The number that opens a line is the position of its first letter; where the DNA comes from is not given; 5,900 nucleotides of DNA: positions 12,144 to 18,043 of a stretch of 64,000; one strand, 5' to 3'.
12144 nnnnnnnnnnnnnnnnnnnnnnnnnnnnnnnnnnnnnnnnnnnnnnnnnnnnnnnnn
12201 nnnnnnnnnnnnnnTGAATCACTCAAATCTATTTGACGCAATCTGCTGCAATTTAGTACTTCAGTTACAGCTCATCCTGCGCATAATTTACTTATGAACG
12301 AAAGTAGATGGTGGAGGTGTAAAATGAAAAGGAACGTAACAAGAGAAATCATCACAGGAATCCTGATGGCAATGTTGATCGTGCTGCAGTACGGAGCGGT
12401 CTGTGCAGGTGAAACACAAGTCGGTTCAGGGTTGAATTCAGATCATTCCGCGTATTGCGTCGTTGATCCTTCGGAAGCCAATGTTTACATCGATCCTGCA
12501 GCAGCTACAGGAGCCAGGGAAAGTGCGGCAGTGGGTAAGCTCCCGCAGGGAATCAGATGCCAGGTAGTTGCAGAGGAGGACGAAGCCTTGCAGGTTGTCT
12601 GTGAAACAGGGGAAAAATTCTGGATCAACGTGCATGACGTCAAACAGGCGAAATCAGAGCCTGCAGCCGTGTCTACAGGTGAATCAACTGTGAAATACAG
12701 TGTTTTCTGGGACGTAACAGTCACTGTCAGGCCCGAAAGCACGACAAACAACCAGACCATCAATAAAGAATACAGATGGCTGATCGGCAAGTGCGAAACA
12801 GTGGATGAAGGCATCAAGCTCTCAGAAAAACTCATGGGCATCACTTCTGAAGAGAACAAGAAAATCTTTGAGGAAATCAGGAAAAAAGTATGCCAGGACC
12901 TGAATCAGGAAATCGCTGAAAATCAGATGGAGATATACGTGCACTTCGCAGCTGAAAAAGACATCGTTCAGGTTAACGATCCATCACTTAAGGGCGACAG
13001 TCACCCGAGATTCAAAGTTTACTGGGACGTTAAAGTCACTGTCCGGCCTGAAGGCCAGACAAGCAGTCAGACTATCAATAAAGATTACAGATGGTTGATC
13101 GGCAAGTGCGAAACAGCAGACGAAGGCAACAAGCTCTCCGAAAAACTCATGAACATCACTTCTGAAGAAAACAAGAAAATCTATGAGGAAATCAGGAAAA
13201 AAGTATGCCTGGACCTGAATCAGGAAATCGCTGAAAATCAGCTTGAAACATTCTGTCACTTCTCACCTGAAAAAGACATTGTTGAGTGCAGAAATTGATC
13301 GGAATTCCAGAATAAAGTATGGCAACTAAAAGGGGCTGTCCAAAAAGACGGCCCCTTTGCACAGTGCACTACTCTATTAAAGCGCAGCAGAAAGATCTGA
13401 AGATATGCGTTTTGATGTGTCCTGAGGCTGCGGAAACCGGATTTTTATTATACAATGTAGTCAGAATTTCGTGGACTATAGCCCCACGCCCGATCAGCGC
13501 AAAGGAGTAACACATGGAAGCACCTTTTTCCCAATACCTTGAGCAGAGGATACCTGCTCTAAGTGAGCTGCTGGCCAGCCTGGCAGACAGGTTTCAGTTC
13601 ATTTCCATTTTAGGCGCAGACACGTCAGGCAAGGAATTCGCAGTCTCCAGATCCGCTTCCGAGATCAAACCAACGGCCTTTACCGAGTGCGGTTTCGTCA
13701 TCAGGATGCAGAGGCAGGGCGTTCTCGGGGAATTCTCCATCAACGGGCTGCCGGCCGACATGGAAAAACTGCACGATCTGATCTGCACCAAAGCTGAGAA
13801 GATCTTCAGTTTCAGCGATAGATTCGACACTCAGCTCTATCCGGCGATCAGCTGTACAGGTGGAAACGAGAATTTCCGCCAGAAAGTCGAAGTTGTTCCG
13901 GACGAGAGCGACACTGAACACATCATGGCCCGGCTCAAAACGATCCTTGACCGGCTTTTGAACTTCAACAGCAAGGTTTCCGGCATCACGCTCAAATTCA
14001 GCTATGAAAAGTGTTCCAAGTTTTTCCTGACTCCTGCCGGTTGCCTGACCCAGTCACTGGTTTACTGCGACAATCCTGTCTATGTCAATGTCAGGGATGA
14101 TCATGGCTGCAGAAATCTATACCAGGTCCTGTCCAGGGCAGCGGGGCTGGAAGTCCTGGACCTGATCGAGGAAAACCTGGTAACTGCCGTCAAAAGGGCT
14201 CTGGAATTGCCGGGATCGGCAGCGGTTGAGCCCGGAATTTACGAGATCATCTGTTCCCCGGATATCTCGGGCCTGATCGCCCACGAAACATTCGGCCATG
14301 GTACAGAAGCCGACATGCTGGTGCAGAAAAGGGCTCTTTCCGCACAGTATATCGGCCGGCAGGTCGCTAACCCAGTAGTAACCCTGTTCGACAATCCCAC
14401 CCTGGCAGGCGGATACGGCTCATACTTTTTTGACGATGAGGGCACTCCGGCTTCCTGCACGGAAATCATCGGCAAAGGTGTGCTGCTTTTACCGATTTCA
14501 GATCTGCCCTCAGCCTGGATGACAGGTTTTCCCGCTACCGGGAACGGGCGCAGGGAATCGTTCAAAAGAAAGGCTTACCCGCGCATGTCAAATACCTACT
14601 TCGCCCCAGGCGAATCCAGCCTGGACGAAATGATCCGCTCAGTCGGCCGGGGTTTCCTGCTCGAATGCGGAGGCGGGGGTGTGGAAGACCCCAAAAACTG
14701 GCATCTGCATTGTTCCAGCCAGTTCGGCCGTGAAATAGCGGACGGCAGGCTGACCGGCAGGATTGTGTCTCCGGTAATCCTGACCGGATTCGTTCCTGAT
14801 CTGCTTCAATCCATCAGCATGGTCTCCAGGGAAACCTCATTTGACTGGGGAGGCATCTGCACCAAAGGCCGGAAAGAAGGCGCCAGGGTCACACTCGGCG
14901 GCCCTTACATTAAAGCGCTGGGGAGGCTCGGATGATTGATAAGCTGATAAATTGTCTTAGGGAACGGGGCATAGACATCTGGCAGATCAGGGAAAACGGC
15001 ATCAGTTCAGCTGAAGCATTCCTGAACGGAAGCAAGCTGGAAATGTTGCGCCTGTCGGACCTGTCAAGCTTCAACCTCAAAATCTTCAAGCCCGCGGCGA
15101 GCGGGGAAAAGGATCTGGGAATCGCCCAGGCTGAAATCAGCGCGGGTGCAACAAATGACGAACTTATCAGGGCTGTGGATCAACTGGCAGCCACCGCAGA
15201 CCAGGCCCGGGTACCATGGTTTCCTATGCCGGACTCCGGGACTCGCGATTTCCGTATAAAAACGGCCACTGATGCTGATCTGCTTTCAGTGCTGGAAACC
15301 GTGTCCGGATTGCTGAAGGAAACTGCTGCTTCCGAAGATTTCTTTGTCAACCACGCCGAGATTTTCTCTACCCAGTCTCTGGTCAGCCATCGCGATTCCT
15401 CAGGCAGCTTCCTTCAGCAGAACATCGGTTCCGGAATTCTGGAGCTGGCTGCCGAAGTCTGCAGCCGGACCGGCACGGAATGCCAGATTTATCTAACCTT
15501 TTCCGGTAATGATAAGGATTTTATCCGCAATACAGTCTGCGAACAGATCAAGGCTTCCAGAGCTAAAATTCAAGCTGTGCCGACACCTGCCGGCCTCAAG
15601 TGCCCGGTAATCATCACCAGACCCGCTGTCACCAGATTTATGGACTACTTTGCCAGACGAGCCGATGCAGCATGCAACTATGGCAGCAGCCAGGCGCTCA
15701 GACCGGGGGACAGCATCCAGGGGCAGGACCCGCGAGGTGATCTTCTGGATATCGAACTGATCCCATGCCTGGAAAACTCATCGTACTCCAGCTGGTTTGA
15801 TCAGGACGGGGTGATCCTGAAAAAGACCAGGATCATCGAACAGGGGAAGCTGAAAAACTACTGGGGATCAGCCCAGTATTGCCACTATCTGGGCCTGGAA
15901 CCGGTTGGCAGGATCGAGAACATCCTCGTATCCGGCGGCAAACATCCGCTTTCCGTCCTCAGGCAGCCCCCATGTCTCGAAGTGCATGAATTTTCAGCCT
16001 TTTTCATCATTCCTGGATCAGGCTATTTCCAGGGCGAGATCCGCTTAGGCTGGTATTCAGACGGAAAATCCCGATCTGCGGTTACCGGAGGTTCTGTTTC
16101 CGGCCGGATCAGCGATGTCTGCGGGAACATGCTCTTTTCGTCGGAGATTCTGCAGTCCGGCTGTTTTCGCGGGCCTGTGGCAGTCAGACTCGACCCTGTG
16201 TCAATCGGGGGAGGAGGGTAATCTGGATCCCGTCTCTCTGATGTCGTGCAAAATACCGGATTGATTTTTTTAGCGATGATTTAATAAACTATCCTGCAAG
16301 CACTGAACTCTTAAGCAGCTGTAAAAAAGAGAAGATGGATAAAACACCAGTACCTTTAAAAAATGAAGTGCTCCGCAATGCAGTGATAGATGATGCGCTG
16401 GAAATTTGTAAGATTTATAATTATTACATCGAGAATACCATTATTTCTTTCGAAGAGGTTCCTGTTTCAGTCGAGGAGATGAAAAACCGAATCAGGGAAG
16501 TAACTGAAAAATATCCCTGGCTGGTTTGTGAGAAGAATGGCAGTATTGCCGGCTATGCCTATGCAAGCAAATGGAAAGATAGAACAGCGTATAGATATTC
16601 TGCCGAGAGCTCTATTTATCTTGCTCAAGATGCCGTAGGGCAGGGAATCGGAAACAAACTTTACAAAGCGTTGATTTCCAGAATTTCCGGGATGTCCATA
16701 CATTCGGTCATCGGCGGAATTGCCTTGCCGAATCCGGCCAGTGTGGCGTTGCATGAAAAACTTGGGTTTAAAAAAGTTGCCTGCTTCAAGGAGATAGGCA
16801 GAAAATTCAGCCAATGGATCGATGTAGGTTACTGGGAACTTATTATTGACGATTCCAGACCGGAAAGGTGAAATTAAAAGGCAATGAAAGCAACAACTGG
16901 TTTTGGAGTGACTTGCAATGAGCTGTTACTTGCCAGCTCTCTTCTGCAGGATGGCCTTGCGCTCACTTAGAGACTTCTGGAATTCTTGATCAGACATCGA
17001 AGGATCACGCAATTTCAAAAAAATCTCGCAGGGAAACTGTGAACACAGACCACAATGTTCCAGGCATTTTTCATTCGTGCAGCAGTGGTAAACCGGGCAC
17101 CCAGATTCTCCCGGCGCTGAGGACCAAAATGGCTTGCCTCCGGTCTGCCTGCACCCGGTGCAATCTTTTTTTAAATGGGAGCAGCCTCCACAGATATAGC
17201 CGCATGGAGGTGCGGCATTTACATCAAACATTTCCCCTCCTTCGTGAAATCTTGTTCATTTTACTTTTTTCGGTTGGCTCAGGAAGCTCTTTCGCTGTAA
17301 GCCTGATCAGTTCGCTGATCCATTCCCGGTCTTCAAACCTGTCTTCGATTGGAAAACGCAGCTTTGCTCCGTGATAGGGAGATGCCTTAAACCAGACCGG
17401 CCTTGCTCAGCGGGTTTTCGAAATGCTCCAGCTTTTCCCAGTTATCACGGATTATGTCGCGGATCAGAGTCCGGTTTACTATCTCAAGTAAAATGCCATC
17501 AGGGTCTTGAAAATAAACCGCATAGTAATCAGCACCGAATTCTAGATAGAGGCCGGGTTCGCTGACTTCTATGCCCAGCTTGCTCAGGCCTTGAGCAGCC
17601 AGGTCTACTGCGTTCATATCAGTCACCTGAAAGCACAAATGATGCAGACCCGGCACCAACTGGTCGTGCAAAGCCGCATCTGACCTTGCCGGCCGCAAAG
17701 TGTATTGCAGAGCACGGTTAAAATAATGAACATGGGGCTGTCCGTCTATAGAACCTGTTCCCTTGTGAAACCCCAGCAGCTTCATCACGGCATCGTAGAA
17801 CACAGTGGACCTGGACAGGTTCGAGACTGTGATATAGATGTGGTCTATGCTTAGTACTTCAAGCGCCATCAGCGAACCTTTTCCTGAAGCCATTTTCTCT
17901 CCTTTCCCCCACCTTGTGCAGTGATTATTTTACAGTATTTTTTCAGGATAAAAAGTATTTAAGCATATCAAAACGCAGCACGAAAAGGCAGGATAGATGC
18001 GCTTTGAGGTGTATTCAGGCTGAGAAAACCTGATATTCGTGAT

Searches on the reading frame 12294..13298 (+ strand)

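Call 5: search_protein_families(library=pfam, proteins=[window:12294-13298:+])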
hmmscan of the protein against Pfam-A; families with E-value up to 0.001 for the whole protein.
window:12294-13298:+ (334 aa): 1 family
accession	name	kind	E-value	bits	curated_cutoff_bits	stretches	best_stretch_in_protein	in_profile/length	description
PF16834.11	CSM2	-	0.00014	22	27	0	286-310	46-72/201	Shu complex component Csm2, DNA-binding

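Call 46: search_protein_families(library=pfam, proteins=[window:12294-13298:+], max_evalue=0.5)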
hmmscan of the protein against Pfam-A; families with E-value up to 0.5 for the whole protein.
window:12294-13298:+ (334 aa): 4 families
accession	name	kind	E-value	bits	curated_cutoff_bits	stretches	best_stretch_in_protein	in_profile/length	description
PF16834.11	CSM2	-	0.00014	22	27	1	286-310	46-72/201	Shu complex component Csm2, DNA-binding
PF16595.10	Cas9_PI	-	0.004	17.4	25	2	163-217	139-195/265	PAM-interacting domain of CRISPR-associated endonuclease Cas9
PF12212.14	PAZ_2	-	0.15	12.4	23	0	286-314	38-66/127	PAZ domain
PF12436.14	USP7_ICP0_bdg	-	0.26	11.1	27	0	153-213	74-134/241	ICP0-binding domain of Ubiquitin-specific protease 7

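Call 65: search_protein_families(library=padloc, proteins=[window:12294-13298:+], max_evalue=0.001)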
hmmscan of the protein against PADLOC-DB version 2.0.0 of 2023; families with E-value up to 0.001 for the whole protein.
window:12294-13298:+ (334 aa): 0 families

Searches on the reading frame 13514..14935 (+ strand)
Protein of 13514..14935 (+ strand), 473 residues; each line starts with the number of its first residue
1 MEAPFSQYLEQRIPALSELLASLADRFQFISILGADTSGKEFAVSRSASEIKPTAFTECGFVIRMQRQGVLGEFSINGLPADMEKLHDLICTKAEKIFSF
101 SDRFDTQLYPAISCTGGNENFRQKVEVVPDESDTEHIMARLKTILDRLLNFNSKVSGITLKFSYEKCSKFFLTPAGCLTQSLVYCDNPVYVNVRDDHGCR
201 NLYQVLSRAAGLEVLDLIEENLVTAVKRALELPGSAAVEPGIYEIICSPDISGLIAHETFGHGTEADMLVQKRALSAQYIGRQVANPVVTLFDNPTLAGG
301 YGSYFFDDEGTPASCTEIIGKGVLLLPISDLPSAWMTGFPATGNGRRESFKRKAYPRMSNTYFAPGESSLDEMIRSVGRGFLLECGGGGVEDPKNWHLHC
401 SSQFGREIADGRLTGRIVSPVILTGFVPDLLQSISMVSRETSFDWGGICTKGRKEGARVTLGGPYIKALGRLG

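Call 5: search_protein_families(library=pfam, proteins=[window:13514-14935:+])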
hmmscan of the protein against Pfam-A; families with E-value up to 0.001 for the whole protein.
window:13514-14935:+ (473 aa): 1 family
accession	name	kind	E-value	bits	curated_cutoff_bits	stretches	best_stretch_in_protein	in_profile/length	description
PF19289.4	PmbA_TldD_3rd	-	4e-45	154.1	22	1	241-467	2-212/220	PmbA/TldA metallopeptidase C-terminal domain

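Call 66: search_protein_families(library=ncbifam, proteins=[window:13514-14935:+], max_evalue=0.001)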
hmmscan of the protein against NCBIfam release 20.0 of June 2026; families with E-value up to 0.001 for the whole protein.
window:13514-14935:+ (473 aa): 2 families
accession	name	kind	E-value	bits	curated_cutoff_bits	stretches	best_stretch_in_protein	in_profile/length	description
NF040952.1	Arch_mtprotase_TldD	equivalog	2.8e-45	154.9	635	1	129-467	100-436/443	zinc metalloprotease TldD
NF008006.0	PRK10735.1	equivalog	2.7e-31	108.6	513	1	225-466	230-470/481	metalloprotease TldD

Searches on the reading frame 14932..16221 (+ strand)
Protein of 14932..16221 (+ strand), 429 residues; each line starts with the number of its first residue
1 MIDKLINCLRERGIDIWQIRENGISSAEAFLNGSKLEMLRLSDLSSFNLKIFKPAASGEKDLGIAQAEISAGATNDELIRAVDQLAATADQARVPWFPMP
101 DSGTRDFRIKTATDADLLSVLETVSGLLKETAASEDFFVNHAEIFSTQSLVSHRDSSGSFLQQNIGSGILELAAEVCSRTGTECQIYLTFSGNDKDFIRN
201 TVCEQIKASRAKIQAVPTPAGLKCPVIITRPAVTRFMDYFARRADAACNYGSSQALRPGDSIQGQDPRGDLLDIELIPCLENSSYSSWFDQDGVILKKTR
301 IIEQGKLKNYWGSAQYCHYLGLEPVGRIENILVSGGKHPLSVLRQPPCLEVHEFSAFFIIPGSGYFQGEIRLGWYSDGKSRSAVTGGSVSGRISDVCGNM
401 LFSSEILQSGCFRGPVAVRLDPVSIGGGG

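Call 5: search_protein_families(library=pfam, proteins=[window:14932-16221:+])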
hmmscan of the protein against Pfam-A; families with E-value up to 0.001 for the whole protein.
window:14932-16221:+ (429 aa): 1 family
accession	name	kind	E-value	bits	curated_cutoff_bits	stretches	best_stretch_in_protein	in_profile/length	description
PF19289.4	PmbA_TldD_3rd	-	2.2e-14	53.6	22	1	223-426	3-219/220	PmbA/TldA metallopeptidase C-terminal domain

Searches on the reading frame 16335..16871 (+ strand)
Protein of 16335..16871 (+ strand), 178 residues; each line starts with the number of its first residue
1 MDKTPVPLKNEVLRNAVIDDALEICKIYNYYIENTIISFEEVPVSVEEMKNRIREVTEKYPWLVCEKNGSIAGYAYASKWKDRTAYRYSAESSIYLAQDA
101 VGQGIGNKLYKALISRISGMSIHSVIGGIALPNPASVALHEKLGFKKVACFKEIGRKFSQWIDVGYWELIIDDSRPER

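Call 3: search_protein_families(library=pfam, proteins=[window:16335-16871:+])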
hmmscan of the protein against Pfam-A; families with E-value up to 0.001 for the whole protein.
window:16335-16871:+ (178 aa): 6 families
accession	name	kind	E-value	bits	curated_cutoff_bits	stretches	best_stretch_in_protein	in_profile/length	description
PF13420.13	Acetyltransf_4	-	6.9e-20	72.1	24.3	1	19-163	7-152/155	Acetyltransferase (GNAT) domain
PF00583.31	Acetyltransf_1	-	1.1e-12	48.7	20.7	1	43-145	20-116/116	Acetyltransferase (GNAT) family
PF13302.13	Acetyltransf_3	-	2.7e-10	41.5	25.4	1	13-146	4-138/138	Acetyltransferase (GNAT) domain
PF13508.13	Acetyltransf_7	-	1.9e-07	31.8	27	1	62-147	5-84/84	Acetyltransferase (GNAT) domain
PF13673.13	Acetyltransf_10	-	1.4e-06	28.8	23.6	1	43-148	16-110/128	Acetyltransferase (GNAT) domain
PF08445.16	FR47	-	0.00018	21.9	22.1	1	92-148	25-80/86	FR47-like protein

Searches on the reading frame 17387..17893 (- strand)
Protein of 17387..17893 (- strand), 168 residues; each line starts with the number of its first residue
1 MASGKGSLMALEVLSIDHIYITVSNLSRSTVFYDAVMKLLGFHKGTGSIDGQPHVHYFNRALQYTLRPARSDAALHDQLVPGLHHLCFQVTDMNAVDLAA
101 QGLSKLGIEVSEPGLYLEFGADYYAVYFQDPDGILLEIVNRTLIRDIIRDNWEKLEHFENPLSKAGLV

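Call 3: search_protein_families(library=pfam, proteins=[window:17387-17893:-])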
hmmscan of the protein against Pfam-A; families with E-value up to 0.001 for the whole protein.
window:17387-17893:- (168 aa): 1 family
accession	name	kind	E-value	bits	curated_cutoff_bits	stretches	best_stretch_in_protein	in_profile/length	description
PF00903.31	Glyoxalase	-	1.8e-08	35.2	20.6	1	16-138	2-121/121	Glyoxalase/Bleomycin resistance protein/Dioxygenase superfamily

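Call 52: find_encoding_contigs(protein=window:17387-17893:-, flank=10000, max_places=6)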
Protein window:17387-17893:- (168 aa): 1 contig read that carries it; 1 place shown.
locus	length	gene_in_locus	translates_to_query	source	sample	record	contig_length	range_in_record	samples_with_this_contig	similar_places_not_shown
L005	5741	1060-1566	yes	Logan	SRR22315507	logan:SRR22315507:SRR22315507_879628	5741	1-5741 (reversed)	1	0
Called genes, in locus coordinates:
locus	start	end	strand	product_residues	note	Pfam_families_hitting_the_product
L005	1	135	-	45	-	?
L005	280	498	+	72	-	PF01402:RHH_1 (weak)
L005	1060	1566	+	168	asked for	PF00903:Glyoxalase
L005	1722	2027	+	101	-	PF12675:DUF3795 (weak)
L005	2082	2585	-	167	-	PF13302:Acetyltransf_3, PF13420:Acetyltransf_4, PF00583:Acetyltransf_1, PF13673:Acetyltransf_10 (weak), PF13508:Acetyltransf_7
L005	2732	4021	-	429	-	PF19289:PmbA_TldD_3rd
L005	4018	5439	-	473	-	PF19289:PmbA_TldD_3rd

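Call 66: search_protein_families(library=ncbifam, proteins=[window:17387-17893:-], max_evalue=0.001)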
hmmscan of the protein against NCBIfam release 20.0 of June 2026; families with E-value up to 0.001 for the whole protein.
window:17387-17893:- (168 aa): 13 families
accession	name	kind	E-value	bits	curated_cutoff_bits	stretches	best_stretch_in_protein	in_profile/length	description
NF005227.0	PRK06724.1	equivalog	4.7e-08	33.6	146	1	15-139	7-121/128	hypothetical protein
NF000125.1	498180014_fosA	hypoth_equivalog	2.4e-07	31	250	1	15-143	5-121/129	Fos family putative thiol transferase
NF003152.0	PRK04101.1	equivalog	7.6e-07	29.5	171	1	13-143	2-121/139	metallothiol transferase FosB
TIGR02295.1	HpaD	equivalog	1.2e-06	27.9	321.4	1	10-141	134-260/298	3,4-dihydroxyphenylacetate 2,3-dioxygenase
NF050075.1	SMU1112c_YaeR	equivalog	2.2e-06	27.9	140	0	81-139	71-124/125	SMU1112c/YaeR family gloxylase I-like metalloprotein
NF041541.1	fosBx1_fam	exception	4.9e-05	23.7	290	0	15-38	4-27/138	FosBx1 family fosfomycin resistance bacillithiol transferase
TIGR03211.1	catechol_2_3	equivalog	7.5e-05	22.1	320.2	1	12-142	142-266/303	catechol 2,3-dioxygenase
NF000496.2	Fos_GSH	equivalog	0.0001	22.4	180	0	14-39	3-28/136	fosfomycin resistance glutathione transferase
NF000467.1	FosG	exception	0.00014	21.9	240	0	15-41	4-30/132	FosG family fosfomycin resistance glutathione transferase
NF000063.1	Fos_BSH_Sepi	exception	0.00048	20.2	300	0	11-37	1-27/142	FosB family fosfomycin resistance bacillithiol transferase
TIGR03081.1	metmalonyl_epim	equivalog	0.00054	20.5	114.95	0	16-139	2-128/129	methylmalonyl-CoA epimerase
NF000493.1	Fos_BSH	exception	0.00063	20.2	240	0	15-38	3-26/137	FosB/FosD family fosfomycin resistance bacillithiol transferase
NF000222.1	FosX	equivalog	0.00096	19.5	170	0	83-144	63-121/127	FosX/FosE/FosI family fosfomycin resistance hydrolase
